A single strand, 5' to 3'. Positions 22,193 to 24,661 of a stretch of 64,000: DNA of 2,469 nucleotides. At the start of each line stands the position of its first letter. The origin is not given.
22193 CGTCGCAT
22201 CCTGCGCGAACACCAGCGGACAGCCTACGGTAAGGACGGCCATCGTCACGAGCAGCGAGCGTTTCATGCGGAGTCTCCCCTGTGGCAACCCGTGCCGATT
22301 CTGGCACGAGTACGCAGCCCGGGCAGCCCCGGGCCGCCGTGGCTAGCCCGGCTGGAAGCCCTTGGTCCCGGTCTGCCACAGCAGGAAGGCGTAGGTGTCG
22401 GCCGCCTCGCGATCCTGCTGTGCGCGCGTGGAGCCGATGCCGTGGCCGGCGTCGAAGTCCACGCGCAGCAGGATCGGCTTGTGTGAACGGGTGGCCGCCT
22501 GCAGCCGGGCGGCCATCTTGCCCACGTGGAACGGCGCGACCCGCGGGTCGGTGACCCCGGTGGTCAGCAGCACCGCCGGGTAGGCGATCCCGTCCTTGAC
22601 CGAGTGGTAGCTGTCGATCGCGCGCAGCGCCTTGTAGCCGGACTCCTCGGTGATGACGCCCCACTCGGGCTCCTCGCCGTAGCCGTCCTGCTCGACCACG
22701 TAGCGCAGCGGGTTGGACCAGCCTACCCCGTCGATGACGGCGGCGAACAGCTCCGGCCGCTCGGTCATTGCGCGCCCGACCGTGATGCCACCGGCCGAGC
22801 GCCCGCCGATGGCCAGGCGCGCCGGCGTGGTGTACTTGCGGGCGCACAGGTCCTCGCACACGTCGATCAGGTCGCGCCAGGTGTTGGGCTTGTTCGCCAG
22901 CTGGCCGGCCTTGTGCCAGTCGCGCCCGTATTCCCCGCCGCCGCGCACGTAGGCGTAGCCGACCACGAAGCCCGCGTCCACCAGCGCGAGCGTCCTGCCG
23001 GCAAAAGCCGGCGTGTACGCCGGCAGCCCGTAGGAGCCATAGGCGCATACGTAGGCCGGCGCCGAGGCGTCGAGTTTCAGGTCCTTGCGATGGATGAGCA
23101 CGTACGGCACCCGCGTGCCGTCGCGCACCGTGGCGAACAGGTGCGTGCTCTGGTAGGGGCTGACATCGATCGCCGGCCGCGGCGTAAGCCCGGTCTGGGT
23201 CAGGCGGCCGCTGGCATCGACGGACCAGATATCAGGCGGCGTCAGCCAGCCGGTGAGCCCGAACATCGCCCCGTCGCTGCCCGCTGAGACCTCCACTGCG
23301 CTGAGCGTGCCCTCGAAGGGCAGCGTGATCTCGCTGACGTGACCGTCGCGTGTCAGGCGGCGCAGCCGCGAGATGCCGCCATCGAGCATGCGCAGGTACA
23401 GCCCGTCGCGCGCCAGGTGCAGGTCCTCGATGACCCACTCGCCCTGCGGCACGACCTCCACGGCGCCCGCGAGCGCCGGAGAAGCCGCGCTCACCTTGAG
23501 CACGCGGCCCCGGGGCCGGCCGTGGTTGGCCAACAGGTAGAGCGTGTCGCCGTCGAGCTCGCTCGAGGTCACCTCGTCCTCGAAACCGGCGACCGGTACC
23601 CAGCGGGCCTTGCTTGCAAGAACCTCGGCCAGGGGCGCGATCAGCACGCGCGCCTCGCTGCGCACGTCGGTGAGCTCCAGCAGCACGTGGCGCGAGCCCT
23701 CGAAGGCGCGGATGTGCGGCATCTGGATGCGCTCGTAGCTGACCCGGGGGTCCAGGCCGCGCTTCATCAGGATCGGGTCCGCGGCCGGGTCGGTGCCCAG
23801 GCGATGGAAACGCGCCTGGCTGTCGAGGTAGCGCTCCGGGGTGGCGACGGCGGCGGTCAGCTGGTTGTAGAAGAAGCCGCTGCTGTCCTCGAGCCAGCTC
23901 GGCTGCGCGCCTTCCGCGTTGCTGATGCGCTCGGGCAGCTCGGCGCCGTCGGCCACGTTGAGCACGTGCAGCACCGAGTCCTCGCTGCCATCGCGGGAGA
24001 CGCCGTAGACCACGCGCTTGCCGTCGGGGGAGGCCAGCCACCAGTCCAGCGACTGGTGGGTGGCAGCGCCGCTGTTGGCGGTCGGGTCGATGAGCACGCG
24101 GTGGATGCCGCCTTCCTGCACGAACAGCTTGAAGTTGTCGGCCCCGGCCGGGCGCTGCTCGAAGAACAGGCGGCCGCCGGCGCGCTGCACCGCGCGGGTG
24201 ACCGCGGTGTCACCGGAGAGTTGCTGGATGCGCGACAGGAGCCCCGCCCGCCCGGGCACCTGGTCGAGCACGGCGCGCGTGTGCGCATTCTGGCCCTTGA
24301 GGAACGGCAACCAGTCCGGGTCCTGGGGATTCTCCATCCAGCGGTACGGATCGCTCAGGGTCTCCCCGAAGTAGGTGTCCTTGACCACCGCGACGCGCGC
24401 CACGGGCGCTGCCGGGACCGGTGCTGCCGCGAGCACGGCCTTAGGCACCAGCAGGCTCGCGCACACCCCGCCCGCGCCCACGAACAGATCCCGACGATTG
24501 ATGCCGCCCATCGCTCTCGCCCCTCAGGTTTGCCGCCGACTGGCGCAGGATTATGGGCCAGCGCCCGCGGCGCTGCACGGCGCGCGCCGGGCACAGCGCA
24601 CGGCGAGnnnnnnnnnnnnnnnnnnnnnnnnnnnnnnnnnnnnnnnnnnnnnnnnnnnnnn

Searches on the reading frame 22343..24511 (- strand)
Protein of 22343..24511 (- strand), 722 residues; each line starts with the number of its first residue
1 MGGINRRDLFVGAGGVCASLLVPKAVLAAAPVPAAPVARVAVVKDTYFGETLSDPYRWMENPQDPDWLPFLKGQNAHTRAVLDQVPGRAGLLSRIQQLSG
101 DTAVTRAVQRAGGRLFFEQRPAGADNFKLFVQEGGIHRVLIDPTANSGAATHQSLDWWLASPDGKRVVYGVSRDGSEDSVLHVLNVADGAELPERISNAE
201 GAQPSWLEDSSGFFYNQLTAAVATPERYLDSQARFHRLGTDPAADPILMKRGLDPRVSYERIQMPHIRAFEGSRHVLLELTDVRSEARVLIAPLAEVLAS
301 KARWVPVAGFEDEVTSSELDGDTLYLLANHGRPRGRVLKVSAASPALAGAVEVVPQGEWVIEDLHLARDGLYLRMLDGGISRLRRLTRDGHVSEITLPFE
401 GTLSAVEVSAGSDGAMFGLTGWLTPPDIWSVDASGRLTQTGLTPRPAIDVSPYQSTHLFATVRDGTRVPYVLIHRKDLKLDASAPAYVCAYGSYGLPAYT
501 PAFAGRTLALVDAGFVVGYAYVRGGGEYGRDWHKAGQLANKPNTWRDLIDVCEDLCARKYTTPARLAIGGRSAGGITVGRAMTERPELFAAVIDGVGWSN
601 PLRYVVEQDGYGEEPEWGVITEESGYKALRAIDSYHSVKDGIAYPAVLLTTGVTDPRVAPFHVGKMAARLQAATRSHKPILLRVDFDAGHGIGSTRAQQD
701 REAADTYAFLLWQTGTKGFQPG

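Call 7: search_protein_families(library=pfam, proteins=[window:22343-24511:-], max_evalue=0.01)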
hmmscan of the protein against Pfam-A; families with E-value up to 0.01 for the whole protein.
window:22343-24511:- (722 aa): 2 families
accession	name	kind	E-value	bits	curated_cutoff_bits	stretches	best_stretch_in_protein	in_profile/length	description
PF00326.27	Peptidase_S9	-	5.1e-47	160.6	22.6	1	503-715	3-211/213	Prolyl oligopeptidase family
PF02897.21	Peptidase_S9_N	-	8.8e-47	160.2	24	1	37-434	3-404/414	Prolyl oligopeptidase, N-terminal beta-propeller domain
